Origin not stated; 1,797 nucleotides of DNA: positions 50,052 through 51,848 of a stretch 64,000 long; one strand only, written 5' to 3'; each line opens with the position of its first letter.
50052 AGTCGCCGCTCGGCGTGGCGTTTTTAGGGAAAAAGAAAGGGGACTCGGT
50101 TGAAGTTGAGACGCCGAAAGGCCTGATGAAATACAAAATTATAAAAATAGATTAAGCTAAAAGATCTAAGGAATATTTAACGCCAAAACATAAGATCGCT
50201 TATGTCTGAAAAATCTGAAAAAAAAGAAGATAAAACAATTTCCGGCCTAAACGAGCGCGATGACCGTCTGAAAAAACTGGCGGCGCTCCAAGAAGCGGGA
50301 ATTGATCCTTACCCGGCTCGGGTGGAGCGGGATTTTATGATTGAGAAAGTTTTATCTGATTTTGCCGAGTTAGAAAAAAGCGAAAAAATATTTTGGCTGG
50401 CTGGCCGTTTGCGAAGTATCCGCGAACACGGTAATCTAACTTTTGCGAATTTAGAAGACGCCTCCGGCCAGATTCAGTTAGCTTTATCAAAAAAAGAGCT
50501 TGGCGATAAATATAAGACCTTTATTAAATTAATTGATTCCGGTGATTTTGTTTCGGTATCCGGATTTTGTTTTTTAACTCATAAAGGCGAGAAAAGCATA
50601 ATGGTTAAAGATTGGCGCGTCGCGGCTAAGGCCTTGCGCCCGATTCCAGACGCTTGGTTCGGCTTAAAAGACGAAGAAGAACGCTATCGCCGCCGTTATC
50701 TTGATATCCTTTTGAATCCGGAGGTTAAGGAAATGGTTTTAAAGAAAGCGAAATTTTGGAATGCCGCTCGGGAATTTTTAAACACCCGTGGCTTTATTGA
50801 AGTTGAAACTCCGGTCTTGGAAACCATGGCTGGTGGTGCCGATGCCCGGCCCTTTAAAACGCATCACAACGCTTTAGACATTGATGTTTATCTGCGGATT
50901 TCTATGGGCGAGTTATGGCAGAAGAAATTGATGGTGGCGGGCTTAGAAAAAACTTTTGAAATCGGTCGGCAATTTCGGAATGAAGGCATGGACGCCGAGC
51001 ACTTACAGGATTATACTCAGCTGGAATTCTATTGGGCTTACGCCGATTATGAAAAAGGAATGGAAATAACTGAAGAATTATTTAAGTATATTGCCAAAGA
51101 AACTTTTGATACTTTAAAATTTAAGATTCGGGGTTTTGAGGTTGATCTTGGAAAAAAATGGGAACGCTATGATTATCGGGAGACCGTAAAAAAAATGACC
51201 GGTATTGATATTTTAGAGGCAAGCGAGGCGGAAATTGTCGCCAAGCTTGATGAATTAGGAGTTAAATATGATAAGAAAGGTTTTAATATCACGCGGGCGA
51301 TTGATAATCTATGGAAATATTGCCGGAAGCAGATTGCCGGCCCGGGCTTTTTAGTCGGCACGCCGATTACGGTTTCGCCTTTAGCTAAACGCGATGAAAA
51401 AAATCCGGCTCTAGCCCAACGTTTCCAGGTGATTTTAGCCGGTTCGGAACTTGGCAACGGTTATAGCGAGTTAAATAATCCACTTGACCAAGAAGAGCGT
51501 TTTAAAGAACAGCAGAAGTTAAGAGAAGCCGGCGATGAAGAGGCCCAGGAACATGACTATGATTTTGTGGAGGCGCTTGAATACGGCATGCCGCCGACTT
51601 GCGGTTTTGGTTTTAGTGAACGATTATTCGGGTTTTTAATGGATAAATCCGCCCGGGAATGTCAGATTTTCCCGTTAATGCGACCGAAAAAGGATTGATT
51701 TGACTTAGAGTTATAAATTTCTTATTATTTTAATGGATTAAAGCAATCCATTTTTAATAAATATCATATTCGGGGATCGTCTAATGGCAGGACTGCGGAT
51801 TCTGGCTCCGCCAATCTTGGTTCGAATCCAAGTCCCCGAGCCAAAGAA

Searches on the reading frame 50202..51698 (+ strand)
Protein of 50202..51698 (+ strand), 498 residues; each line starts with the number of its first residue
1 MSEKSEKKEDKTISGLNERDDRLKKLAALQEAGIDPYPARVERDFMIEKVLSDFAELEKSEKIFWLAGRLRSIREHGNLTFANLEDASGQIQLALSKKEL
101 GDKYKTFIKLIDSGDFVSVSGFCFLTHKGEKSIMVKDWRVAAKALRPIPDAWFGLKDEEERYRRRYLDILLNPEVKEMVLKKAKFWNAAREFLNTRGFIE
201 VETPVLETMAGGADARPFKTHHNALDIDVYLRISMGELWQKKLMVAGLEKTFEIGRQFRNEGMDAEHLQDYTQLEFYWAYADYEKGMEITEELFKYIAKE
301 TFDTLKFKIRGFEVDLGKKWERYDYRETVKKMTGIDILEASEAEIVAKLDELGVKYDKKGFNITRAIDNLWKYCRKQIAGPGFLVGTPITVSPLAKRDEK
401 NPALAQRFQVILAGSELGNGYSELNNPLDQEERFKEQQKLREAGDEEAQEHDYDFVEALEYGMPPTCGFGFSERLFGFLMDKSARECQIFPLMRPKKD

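Call 79: search_protein_families(library=pfam, proteins=[window:50202-51698:+], max_evalue=0.00001)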
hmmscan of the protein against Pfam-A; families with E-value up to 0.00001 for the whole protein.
window:50202-51698:+ (498 aa): 2 families
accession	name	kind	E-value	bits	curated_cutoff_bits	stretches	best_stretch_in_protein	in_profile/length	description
PF00152.25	tRNA-synt_2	-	1.9e-71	241.1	25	1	157-493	1-307/308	tRNA synthetases class II (D, K and N)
PF01336.31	tRNA_anti-codon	-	5.1e-14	52.4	27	1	65-140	2-74/75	OB-fold nucleic acid binding domain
